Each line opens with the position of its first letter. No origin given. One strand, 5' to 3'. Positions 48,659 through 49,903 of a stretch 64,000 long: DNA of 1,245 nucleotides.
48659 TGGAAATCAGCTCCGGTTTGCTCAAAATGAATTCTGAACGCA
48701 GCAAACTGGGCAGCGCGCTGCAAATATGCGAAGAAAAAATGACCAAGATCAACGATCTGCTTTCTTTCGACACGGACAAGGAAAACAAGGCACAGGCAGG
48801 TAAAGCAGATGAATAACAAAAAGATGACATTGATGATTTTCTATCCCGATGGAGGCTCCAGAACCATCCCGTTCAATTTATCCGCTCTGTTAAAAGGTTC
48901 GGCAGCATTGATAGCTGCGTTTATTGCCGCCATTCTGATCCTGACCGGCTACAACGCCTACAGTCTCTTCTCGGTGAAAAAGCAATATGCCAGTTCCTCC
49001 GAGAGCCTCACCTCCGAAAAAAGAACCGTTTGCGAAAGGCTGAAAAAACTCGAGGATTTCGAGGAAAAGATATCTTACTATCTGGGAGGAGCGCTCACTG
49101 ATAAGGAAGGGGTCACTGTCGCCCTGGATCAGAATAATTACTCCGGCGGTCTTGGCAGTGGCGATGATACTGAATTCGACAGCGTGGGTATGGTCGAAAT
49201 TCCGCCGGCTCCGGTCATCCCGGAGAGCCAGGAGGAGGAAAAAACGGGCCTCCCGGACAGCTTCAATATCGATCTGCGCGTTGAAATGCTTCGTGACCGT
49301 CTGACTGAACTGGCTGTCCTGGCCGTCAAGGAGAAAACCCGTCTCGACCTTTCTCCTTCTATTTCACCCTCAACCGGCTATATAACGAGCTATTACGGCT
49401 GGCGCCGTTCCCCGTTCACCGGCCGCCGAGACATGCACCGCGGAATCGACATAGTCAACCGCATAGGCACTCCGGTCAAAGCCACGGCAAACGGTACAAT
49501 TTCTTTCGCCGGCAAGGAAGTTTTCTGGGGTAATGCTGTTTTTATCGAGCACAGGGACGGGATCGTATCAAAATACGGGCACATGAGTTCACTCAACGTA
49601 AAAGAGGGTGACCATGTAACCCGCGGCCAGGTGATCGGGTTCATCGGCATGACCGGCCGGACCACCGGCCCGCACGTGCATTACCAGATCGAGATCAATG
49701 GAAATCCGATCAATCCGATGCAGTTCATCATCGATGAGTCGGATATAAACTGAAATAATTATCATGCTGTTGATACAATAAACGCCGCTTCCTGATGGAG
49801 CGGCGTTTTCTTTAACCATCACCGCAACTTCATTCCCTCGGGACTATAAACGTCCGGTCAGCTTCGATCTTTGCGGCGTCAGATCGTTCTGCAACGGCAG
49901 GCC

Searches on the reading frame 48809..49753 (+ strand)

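Call 87: search_protein_families(library=pfam, proteins=[window:48809-49753:+], max_evalue=0.01)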
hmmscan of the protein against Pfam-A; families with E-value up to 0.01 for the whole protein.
window:48809-49753:+ (314 aa): 2 families
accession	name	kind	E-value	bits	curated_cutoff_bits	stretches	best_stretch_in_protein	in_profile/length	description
PF01551.29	Peptidase_M23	-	1.5e-33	115.3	28.7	1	209-303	2-96/96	Peptidase family M23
PF13533.13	Biotin_lipoyl_2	-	0.00088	19.5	29.8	1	261-279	13-31/32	Biotin-lipoyl like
